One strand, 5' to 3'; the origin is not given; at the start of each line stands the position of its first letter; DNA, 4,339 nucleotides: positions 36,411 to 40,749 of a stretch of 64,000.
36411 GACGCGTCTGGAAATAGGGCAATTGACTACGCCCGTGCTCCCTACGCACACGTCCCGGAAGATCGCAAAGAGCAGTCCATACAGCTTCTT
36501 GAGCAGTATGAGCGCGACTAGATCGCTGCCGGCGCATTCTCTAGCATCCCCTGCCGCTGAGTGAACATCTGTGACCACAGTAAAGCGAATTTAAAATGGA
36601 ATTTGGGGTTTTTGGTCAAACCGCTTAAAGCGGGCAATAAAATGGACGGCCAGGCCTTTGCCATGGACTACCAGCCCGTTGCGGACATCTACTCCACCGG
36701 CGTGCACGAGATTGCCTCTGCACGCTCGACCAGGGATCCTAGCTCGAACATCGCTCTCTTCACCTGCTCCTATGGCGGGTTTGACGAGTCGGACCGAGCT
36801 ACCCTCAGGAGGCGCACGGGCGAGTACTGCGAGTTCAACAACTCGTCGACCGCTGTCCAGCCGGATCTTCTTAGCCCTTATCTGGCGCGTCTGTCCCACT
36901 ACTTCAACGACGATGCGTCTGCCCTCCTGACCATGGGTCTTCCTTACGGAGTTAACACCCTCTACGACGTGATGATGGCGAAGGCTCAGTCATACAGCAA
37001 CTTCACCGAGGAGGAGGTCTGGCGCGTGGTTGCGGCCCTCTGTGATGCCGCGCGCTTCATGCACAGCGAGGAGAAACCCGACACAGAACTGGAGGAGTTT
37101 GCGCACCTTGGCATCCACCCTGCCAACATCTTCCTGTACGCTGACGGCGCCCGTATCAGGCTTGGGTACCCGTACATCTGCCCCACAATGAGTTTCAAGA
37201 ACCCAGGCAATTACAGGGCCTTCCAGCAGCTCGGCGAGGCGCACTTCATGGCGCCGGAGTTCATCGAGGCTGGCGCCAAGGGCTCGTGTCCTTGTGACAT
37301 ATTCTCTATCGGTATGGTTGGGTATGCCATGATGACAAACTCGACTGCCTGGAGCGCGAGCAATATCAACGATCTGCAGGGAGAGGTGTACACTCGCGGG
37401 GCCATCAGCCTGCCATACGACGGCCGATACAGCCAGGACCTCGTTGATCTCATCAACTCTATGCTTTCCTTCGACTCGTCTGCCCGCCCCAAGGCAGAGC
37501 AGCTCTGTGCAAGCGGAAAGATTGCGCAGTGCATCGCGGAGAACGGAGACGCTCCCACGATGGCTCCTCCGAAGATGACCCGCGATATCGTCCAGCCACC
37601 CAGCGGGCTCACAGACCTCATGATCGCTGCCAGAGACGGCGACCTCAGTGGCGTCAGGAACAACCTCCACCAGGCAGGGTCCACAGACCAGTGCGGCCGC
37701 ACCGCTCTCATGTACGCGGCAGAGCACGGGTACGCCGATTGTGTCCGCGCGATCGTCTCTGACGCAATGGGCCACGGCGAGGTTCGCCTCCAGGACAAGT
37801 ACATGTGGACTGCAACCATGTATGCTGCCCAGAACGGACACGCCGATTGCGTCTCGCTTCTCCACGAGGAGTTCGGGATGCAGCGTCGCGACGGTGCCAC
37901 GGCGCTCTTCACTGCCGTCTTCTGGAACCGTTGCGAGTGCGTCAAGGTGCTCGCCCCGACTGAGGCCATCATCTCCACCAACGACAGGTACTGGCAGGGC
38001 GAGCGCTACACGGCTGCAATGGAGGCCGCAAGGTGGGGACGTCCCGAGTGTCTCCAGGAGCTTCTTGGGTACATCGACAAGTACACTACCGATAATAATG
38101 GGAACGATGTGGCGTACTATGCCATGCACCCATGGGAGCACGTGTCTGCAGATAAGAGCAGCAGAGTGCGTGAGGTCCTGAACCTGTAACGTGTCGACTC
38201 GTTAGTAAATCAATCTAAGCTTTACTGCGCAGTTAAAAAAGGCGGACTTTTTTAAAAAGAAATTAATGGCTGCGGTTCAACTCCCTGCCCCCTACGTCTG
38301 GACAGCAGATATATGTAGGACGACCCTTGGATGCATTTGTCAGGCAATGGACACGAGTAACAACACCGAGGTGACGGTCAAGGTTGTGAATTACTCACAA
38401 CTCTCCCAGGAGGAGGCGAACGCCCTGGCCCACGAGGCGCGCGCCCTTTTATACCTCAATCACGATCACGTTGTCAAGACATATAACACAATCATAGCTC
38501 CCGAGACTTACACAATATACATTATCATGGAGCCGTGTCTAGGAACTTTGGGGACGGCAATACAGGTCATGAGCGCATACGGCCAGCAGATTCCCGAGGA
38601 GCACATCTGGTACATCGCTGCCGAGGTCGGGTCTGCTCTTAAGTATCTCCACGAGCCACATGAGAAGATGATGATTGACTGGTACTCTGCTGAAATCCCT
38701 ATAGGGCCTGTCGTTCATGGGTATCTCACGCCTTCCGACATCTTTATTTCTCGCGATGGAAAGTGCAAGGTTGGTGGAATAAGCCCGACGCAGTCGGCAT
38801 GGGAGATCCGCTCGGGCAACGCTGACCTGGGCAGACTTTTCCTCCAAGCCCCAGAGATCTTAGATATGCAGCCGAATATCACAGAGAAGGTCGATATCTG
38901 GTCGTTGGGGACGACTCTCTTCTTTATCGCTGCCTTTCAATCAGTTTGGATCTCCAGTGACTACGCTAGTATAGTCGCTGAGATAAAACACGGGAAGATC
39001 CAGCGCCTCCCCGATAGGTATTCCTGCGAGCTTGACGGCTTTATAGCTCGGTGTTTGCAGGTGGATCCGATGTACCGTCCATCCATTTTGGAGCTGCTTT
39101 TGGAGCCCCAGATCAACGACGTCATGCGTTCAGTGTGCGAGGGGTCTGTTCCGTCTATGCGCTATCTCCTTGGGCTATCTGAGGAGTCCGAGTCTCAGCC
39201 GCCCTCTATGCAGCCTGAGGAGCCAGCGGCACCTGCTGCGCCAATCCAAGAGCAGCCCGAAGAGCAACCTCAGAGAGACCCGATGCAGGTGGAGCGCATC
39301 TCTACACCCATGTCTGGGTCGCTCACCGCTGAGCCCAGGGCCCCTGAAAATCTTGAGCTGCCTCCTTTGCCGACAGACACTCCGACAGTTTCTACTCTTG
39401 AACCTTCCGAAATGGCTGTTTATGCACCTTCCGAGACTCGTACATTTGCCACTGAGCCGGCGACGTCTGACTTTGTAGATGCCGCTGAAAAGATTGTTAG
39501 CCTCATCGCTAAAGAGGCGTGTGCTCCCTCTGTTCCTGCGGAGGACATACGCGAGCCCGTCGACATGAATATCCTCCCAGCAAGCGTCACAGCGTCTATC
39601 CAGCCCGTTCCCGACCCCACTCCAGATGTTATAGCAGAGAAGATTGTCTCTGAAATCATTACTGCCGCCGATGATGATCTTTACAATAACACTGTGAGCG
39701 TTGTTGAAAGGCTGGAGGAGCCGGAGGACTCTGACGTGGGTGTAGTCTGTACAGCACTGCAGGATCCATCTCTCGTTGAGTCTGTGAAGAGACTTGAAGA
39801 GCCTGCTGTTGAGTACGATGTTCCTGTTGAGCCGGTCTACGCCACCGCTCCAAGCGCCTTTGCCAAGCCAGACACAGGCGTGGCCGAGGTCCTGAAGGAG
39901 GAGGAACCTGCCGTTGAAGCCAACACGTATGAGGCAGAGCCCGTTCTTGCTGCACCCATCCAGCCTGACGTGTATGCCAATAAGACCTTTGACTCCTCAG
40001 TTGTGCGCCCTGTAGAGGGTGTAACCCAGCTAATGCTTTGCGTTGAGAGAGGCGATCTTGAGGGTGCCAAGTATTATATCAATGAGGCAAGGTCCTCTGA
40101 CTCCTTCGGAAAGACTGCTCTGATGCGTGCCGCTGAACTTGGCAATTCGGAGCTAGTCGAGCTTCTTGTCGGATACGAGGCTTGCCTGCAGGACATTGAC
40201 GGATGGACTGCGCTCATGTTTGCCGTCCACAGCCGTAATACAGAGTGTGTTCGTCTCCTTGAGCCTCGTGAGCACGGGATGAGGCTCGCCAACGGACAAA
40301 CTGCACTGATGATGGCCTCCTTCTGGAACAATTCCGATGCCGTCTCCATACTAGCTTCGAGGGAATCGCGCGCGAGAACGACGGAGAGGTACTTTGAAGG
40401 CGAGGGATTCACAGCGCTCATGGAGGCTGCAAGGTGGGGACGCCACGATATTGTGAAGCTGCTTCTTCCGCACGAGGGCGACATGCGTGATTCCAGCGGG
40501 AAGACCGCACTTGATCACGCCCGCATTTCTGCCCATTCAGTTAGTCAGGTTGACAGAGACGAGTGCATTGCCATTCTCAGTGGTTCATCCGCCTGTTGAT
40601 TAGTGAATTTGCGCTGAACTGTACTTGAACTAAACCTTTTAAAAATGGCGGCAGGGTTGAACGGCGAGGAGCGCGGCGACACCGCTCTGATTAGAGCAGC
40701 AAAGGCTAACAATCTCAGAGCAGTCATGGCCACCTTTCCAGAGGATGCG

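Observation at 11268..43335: Three paralogous ANK + C-terminal C3HC4 RING (MIB/IAP-type) E3-ligase-like genes, two of which bracket the NEK-ankyrin array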

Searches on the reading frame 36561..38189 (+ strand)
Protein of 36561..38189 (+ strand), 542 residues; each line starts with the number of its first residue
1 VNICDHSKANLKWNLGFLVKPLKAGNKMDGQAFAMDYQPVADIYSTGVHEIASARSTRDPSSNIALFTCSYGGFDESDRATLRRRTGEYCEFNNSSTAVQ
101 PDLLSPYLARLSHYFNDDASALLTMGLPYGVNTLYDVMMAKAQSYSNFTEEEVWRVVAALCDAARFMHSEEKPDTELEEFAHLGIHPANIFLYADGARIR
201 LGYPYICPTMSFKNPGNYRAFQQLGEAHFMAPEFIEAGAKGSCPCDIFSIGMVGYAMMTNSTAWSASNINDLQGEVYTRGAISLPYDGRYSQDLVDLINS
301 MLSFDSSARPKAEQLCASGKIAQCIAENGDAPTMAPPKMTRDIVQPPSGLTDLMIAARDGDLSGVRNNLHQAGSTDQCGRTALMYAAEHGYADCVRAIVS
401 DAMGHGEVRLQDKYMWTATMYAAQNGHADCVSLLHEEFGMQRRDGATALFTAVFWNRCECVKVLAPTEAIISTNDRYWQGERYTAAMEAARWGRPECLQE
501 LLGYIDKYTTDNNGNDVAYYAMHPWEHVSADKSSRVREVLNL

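Call 9: search_protein_families(library=pfam, proteins=[window:36561-38189:+], max_evalue=0.001)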
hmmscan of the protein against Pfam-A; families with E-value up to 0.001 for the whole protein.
window:36561-38189:+ (542 aa): 6 families
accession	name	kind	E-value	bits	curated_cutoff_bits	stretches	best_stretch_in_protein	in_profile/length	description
PF12796.13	Ank_2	-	1.5e-29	102.8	27.3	2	353-434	1-79/90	Ankyrin repeats (3 copies)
PF00023.36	Ank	-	2.5e-16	59.3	21.1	1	379-400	2-23/33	Ankyrin repeat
PF00069.31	Pkinase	-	2.7e-16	60.2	31.7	1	105-317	57-259/263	Protein kinase domain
PF13857.12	Ank_5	-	5.2e-13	49.4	27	1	369-418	1-52/56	Ankyrin repeats (many copies)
PF13637.12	Ank_4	-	2.4e-11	44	22.7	1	421-464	3-49/50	Ankyrin repeats (many copies)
PF13606.12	Ank_3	-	4.2e-11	42.3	22.3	0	378-400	1-23/30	Ankyrin repeat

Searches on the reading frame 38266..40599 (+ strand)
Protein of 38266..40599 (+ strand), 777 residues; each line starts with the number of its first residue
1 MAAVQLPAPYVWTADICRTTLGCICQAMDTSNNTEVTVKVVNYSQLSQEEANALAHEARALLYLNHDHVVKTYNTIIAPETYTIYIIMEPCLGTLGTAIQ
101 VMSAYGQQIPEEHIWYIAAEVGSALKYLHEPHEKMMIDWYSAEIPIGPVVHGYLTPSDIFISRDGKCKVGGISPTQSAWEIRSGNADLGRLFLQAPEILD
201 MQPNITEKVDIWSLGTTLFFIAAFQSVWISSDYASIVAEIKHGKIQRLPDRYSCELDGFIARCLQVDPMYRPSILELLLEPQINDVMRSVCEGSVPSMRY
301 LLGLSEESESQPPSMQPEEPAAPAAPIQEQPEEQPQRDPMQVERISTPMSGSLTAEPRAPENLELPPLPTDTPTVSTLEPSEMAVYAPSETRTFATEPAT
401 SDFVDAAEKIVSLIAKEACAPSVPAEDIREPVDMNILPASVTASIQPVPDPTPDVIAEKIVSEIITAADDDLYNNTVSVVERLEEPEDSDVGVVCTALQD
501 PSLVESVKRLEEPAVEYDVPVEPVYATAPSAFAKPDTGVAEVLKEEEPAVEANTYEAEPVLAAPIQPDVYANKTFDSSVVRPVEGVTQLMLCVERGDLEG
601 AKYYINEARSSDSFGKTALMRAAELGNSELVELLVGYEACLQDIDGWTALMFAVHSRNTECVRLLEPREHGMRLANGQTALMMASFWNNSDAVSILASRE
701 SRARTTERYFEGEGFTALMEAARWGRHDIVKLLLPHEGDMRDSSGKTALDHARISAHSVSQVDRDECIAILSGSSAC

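Call 9: search_protein_families(library=pfam, proteins=[window:38266-40599:+], max_evalue=0.001)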
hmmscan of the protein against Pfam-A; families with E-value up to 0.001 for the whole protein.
window:38266-40599:+ (777 aa): 7 families
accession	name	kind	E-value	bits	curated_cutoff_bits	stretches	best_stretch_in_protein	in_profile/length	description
PF12796.13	Ank_2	-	9.4e-47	158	27.3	4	619-700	1-83/90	Ankyrin repeats (3 copies)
PF00069.31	Pkinase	-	4.7e-24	85.6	31.7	1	20-280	11-260/263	Protein kinase domain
PF00023.36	Ank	-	1.5e-21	75.7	21.1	1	714-738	2-25/33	Ankyrin repeat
PF07714.23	PK_Tyr_Ser-Thr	-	1.2e-19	71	23.1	1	27-277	22-254/258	Protein tyrosine and serine/threonine kinase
PF13606.12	Ank_3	-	7.5e-16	56.9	22.3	0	714-736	2-24/30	Ankyrin repeat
PF13637.12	Ank_4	-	1.6e-15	57.3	22.7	1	619-665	1-49/50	Ankyrin repeats (many copies)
PF13857.12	Ank_5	-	7.1e-13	49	27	1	709-752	11-56/56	Ankyrin repeats (many copies)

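Call 22: find_encoding_contigs(protein=window:38266-40599:+, flank=10000, max_places=6)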
Protein window:38266-40599:+ (777 aa): 23 contigs read that carry it; 6 places shown.
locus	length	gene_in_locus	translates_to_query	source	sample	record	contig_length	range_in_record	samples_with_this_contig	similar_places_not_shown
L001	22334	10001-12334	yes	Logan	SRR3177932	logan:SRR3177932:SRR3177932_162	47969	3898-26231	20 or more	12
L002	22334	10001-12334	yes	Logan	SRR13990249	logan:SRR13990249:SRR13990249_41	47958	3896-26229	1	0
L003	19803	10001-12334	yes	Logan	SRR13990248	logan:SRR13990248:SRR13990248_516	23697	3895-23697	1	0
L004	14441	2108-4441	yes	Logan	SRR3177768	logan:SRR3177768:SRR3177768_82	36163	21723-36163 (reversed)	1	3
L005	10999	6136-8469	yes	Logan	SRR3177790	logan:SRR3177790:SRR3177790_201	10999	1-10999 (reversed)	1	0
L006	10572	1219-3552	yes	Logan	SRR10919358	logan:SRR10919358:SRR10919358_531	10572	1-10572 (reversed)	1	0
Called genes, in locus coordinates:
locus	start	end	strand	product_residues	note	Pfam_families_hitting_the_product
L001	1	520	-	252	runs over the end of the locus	PF10248:Mlf1IP (faint)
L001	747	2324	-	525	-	PF00118:Cpn60_TCP1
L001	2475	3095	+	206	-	PF03248:Rer1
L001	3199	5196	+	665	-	PF12796:Ank_2, PF13606:Ank_3 (faint), PF13637:Ank_4 (faint), PF00023:Ank (faint), PF12796:Ank_2, PF13857:Ank_5 (weak), PF12796:Ank_2, PF13920:zf-C3HC4_3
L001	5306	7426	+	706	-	PF00069:Pkinase, PF07714:PK_Tyr_Ser-Thr, PF12796:Ank_2, PF13606:Ank_3 (faint), PF13857:Ank_5 (faint), PF00023:Ank (faint), PF13637:Ank_4 (faint), PF12796:Ank_2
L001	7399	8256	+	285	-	PF12796:Ank_2, PF13857:Ank_5 (faint), PF00023:Ank (faint), PF13606:Ank_3 (faint), PF13637:Ank_4 (weak), PF12796:Ank_2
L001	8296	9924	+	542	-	PF00069:Pkinase, PF00023:Ank (faint), PF12796:Ank_2, PF13606:Ank_3 (faint), PF13637:Ank_4 (faint), PF13857:Ank_5 (weak), PF12796:Ank_2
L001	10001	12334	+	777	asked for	PF00069:Pkinase, PF07714:PK_Tyr_Ser-Thr, PF13606:Ank_3 (faint), PF12796:Ank_2 (weak), PF13857:Ank_5 (faint), PF12796:Ank_2, PF13637:Ank_4 (weak), PF12796:Ank_2 (weak), +1 more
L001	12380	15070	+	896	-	-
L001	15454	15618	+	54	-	-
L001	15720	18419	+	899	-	PF00270:DEAD, PF00271:Helicase_C, PF06969:HemN_C (faint), PF14520:HHH_5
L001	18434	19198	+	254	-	PF02319:WHD_E2F_TDP (faint)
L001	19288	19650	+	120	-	PF01042:Ribonuc_L-PSP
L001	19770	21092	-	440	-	-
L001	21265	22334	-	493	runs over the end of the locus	-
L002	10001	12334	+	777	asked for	PF00069:Pkinase, PF07714:PK_Tyr_Ser-Thr, PF13606:Ank_3 (faint), PF12796:Ank_2 (weak), PF13857:Ank_5 (faint), PF12796:Ank_2, PF13637:Ank_4 (weak), PF12796:Ank_2 (weak), +1 more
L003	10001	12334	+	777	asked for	PF00069:Pkinase, PF07714:PK_Tyr_Ser-Thr, PF13606:Ank_3 (faint), PF12796:Ank_2 (weak), PF13857:Ank_5 (faint), PF12796:Ank_2, PF13637:Ank_4 (weak), PF12796:Ank_2 (weak), +1 more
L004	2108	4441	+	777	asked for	PF00069:Pkinase, PF07714:PK_Tyr_Ser-Thr, PF13606:Ank_3 (faint), PF12796:Ank_2 (weak), PF13857:Ank_5 (faint), PF12796:Ank_2, PF13637:Ank_4 (weak), PF12796:Ank_2 (weak), +1 more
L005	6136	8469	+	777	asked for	PF00069:Pkinase, PF07714:PK_Tyr_Ser-Thr, PF13606:Ank_3 (faint), PF12796:Ank_2 (weak), PF13857:Ank_5 (faint), PF12796:Ank_2, PF13637:Ank_4 (weak), PF12796:Ank_2 (weak), +1 more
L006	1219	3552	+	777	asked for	PF00069:Pkinase, PF07714:PK_Tyr_Ser-Thr, PF13606:Ank_3 (faint), PF12796:Ank_2 (weak), PF13857:Ank_5 (faint), PF12796:Ank_2, PF13637:Ank_4 (weak), PF12796:Ank_2 (weak), +1 more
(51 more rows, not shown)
